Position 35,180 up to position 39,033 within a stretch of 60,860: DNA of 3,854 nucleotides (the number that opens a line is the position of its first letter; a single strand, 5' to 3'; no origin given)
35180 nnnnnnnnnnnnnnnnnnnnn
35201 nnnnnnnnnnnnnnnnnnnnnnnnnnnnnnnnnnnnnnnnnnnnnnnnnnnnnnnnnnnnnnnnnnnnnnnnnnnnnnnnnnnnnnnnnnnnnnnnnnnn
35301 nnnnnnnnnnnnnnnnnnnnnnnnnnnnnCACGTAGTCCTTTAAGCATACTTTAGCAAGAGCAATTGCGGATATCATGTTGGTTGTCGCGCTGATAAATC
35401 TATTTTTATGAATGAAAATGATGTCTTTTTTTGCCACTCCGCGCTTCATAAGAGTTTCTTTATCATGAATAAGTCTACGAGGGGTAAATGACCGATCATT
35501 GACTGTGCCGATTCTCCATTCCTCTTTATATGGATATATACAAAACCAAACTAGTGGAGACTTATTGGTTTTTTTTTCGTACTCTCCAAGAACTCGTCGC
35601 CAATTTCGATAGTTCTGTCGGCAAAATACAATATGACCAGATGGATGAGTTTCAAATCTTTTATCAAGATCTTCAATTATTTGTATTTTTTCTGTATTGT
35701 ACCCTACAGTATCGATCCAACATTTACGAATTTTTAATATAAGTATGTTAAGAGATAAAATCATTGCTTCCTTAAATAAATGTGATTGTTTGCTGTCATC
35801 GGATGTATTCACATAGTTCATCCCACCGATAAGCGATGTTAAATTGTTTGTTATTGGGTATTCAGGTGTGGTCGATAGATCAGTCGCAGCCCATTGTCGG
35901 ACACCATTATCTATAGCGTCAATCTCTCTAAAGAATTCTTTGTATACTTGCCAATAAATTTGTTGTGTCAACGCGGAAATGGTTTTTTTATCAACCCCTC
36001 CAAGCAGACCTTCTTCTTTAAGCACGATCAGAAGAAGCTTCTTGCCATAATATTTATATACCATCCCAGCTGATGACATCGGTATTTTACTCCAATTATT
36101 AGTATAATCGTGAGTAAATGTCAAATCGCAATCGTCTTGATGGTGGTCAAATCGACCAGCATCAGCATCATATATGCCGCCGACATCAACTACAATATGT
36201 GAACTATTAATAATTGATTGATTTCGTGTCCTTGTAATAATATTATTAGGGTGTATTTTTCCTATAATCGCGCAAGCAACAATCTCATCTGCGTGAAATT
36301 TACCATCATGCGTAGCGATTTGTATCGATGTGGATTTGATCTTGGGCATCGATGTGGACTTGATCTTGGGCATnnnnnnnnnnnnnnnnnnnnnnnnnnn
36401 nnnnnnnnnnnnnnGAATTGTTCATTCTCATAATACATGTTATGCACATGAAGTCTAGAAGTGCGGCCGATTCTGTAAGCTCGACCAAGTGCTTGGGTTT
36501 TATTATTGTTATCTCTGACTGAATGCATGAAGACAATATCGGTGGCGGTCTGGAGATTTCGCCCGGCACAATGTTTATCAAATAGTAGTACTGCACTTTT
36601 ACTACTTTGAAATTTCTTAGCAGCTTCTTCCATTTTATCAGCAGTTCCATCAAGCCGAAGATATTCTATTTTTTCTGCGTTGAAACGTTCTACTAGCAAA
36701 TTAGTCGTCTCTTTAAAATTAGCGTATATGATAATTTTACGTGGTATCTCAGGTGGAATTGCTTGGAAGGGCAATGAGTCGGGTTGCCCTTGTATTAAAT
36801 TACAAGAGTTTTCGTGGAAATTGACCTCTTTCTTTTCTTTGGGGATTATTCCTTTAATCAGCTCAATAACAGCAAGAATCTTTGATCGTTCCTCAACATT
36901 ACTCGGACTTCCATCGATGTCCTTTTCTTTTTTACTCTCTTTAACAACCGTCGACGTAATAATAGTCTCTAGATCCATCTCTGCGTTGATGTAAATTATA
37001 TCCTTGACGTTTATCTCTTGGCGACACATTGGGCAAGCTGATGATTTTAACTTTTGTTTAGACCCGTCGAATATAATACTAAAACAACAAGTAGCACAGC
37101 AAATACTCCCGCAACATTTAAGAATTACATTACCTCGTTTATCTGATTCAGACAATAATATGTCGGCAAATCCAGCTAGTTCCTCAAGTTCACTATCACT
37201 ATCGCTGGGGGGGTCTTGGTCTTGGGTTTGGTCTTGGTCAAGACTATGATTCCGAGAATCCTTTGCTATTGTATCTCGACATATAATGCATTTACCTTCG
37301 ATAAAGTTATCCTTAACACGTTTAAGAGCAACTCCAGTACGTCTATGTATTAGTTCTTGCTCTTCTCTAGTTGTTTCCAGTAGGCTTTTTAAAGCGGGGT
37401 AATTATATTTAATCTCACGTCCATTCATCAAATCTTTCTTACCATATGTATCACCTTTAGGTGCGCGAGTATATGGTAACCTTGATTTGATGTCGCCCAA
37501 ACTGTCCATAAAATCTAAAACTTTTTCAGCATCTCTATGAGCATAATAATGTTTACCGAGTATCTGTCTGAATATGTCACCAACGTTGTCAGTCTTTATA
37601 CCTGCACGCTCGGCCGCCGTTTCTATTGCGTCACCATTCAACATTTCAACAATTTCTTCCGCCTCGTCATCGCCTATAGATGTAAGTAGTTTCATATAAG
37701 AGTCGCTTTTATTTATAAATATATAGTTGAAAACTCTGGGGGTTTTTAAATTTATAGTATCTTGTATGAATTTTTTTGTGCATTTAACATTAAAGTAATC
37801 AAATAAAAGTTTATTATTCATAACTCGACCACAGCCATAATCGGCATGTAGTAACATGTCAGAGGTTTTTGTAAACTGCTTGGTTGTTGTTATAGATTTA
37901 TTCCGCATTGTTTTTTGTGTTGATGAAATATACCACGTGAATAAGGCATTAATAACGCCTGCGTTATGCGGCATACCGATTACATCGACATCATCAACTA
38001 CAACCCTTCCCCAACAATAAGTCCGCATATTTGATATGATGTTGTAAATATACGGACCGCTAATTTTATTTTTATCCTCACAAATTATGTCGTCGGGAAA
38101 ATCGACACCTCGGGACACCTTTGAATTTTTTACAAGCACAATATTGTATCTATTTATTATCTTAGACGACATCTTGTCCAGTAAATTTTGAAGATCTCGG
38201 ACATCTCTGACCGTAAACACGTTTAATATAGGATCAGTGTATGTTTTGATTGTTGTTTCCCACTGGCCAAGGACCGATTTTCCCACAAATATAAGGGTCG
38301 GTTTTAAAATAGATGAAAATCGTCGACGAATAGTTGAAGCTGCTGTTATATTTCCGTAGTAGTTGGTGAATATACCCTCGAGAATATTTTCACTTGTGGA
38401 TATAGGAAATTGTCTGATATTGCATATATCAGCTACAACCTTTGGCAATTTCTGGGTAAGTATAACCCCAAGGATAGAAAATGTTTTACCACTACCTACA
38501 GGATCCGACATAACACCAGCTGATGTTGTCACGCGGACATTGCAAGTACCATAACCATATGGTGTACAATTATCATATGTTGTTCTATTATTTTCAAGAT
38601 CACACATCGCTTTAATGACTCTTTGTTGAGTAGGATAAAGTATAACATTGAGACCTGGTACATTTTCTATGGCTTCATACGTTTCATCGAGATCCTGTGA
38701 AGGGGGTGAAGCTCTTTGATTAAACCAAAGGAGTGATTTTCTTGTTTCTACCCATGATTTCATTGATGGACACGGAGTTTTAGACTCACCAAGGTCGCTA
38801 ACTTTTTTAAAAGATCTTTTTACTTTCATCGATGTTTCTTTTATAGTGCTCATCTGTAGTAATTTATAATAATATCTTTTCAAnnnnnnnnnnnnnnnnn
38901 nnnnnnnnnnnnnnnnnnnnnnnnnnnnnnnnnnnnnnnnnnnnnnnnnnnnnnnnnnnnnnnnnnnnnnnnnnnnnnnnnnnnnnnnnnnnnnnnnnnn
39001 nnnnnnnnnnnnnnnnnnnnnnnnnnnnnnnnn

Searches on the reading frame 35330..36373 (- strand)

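Call 30: search_protein_families(library=pfam, proteins=[window:35330-36373:-], max_evalue=0.001)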
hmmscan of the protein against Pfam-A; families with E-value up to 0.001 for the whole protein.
window:35330-36373:- (348 aa): 1 family
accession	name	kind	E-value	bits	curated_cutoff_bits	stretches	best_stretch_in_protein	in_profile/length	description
PF03690.18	MYG1_exonuc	-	7e-66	223.4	22.1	1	18-343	1-317/318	Uncharacterised protein family (UPF0160)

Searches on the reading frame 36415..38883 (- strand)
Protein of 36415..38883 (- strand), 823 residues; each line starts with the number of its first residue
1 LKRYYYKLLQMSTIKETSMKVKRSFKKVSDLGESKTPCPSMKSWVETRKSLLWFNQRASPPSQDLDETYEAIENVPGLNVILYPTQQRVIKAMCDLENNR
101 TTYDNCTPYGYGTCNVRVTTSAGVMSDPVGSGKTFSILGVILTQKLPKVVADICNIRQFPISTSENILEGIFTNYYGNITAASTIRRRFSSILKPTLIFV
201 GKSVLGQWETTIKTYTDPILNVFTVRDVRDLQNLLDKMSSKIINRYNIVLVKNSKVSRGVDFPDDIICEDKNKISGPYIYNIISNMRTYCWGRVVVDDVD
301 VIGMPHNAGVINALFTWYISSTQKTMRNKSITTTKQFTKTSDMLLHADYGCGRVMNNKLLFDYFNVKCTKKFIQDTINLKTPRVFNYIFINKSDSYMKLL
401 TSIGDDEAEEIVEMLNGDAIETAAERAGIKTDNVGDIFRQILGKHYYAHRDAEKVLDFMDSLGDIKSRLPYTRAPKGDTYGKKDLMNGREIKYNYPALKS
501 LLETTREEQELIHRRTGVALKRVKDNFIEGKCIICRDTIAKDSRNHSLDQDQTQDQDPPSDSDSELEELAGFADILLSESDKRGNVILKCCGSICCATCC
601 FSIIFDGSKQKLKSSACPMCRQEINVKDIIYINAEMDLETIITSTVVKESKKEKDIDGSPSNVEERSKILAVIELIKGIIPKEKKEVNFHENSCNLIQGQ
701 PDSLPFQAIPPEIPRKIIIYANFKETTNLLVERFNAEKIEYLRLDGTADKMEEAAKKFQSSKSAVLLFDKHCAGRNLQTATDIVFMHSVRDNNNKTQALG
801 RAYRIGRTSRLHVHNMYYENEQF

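Call 10: search_protein_families(library=pfam, proteins=[window:36415-38883:-], max_evalue=0.001)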
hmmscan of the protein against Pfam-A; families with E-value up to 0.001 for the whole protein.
window:36415-38883:- (823 aa): 2 families
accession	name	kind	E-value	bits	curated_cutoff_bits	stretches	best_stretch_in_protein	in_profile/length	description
PF00176.29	SNF2-rel_dom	-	8e-09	35.4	24.9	1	86-302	2-137/290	SNF2-related domain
PF00271.37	Helicase_C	-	1.2e-07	32.4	23.5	1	714-806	15-110/110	Helicase conserved C-terminal domain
